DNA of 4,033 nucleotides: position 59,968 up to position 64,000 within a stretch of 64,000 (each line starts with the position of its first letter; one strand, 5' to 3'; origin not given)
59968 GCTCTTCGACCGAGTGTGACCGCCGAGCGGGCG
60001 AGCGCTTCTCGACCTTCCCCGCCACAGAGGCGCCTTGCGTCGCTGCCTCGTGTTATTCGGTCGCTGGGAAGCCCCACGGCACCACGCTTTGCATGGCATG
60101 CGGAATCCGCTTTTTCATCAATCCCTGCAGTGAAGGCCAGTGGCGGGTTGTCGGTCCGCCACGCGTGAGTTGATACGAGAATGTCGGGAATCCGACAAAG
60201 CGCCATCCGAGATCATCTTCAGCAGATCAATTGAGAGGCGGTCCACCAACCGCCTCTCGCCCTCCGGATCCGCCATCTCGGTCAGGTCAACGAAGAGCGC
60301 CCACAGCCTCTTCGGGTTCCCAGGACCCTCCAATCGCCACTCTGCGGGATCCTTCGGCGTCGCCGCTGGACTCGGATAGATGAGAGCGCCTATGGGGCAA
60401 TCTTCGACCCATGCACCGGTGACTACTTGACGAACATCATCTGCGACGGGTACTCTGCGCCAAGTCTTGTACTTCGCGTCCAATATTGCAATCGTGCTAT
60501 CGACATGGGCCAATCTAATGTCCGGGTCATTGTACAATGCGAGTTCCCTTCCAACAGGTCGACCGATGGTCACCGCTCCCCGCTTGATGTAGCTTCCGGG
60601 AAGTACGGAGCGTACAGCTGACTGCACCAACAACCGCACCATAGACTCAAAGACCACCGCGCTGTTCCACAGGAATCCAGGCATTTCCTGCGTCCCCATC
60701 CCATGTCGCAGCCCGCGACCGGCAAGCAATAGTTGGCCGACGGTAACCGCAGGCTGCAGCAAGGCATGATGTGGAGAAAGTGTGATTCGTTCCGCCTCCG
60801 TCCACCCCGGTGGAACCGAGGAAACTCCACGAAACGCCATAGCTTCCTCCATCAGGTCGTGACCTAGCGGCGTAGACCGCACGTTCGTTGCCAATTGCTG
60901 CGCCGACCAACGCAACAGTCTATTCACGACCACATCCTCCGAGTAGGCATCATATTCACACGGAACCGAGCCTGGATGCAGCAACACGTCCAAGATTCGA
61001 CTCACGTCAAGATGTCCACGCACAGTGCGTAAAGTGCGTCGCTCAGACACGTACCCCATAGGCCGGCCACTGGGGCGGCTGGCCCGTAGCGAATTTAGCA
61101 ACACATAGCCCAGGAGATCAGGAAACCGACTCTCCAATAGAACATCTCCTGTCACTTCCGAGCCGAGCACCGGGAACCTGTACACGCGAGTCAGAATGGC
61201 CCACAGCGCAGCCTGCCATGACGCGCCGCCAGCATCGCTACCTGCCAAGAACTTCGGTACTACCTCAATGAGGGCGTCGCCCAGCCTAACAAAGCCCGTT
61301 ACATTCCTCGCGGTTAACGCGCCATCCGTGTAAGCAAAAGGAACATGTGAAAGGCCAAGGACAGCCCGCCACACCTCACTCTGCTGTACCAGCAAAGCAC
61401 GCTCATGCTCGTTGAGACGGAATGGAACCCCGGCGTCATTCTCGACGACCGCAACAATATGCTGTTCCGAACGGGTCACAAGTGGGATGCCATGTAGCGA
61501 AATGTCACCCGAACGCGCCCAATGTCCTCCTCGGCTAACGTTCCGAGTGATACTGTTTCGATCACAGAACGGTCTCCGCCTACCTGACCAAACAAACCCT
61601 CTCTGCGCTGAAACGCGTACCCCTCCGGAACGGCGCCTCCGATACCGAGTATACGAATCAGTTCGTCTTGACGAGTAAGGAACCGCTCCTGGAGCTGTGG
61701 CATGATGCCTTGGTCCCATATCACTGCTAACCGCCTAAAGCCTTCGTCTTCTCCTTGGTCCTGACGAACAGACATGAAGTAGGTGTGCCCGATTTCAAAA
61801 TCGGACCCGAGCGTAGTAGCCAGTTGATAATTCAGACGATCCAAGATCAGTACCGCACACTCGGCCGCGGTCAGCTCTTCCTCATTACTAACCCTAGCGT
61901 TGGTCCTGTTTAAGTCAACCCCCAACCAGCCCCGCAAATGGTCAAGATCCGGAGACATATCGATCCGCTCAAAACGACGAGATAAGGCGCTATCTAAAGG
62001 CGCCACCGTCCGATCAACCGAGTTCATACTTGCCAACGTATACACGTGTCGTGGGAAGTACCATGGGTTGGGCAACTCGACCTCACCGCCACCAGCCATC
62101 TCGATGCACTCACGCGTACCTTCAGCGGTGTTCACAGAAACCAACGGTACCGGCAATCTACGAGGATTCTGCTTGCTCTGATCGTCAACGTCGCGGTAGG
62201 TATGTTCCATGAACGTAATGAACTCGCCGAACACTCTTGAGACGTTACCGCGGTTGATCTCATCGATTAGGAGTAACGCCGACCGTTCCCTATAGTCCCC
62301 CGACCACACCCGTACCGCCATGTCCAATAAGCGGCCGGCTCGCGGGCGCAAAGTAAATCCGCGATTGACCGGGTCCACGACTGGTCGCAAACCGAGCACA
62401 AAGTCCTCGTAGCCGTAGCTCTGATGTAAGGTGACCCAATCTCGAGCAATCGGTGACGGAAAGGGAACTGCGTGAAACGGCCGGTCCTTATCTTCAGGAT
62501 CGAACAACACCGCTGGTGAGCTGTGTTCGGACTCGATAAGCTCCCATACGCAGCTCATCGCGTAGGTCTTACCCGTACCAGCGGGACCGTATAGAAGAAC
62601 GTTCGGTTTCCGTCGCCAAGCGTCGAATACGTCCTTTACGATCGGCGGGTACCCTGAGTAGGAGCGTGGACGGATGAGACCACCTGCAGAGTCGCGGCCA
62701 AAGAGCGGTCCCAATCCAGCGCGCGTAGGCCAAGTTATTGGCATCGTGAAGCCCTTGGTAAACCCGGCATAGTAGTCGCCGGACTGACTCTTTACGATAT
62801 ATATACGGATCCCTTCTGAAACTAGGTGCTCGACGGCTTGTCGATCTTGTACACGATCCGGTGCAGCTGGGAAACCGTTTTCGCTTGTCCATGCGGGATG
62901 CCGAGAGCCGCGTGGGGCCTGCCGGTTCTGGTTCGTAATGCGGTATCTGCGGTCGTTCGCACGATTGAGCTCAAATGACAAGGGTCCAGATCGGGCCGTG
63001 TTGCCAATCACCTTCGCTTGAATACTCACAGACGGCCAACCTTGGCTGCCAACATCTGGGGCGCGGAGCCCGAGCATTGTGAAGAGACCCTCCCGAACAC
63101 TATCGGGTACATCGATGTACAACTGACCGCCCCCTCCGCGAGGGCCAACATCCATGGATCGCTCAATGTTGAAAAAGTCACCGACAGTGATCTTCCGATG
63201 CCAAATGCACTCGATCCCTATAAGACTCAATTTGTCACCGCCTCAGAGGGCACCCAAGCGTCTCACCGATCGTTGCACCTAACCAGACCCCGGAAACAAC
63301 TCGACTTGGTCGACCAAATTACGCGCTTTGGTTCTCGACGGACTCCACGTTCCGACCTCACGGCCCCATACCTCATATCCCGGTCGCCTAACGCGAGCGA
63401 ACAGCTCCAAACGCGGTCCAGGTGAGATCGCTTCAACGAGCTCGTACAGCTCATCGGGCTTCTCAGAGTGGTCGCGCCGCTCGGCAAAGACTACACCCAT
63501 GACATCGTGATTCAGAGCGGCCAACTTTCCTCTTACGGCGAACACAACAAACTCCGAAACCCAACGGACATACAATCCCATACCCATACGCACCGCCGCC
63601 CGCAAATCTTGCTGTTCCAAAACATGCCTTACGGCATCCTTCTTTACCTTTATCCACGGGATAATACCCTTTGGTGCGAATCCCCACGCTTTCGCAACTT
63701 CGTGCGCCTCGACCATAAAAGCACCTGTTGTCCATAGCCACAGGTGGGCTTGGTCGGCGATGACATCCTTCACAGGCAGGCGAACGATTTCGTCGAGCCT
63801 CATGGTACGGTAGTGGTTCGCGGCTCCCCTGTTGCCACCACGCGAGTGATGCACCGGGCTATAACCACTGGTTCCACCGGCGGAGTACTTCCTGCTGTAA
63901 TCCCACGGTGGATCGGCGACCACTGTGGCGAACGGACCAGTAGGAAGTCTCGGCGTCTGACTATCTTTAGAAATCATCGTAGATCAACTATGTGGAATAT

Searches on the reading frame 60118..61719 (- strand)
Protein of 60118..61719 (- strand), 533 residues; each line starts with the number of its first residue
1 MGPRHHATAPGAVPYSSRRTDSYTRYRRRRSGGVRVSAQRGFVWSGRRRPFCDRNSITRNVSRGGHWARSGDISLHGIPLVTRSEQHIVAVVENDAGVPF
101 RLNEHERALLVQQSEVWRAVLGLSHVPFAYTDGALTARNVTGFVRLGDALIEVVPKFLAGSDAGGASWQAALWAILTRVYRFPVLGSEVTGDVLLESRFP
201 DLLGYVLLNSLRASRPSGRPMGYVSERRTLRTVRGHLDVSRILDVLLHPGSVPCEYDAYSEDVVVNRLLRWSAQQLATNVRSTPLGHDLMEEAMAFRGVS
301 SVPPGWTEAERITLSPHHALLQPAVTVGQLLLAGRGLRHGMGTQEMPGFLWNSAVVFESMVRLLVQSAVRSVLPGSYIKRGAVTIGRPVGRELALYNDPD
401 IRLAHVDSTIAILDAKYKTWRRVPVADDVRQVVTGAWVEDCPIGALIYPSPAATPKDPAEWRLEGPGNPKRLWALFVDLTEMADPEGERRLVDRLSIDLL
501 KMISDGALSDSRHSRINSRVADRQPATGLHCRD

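Call 44: search_protein_families(library=pfam, max_evalue=0.0001, proteins=[window:60118-61719:-])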
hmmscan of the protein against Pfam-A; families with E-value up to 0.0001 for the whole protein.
window:60118-61719:- (533 aa): 1 family
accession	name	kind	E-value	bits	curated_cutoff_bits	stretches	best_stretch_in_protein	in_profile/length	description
PF10117.15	McrBC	-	1.1e-22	80.9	23.9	1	135-421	1-282/318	McrBC 5-methylcytosine restriction system component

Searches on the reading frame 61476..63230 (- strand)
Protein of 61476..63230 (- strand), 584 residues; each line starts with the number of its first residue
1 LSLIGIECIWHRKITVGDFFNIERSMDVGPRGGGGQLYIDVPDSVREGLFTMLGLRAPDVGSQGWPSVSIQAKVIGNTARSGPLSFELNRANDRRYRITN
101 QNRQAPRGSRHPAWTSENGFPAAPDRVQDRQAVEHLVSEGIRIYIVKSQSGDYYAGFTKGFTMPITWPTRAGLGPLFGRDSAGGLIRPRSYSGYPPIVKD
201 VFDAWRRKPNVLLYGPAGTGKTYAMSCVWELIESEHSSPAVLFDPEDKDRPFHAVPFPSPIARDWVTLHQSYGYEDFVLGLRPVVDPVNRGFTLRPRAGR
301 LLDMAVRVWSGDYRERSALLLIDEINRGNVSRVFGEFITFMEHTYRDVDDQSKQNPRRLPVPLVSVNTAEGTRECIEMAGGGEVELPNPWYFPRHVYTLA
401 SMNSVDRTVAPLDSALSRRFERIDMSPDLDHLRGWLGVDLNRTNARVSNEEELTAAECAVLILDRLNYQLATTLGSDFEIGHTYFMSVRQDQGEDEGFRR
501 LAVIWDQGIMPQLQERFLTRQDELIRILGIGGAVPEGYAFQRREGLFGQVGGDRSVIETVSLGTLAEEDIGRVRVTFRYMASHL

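Call 44: search_protein_families(library=pfam, max_evalue=0.0001, proteins=[window:61476-63230:-])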
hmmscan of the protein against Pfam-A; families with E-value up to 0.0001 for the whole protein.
window:61476-63230:- (584 aa): 1 family
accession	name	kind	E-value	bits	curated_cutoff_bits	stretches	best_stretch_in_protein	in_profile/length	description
PF07728.20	AAA_5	-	1.3e-09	38.6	22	1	210-420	1-139/139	AAA domain (dynein-related subfamily)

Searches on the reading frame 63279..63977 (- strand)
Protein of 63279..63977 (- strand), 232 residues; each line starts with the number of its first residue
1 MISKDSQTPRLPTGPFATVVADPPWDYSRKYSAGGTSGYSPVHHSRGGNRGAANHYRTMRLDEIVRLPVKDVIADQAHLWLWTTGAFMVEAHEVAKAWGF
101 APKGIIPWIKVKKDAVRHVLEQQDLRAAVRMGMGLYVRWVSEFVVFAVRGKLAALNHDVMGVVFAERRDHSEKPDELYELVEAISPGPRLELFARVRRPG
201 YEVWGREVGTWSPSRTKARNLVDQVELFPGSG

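Call 44: search_protein_families(library=pfam, max_evalue=0.0001, proteins=[window:63279-63977:-])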
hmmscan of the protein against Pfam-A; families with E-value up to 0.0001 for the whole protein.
window:63279-63977:- (232 aa): 1 family
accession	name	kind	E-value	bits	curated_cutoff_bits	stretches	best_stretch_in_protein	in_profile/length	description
PF05063.20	MT-A70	-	6.5e-24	85.2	23.9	1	16-207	1-172/172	MT-A70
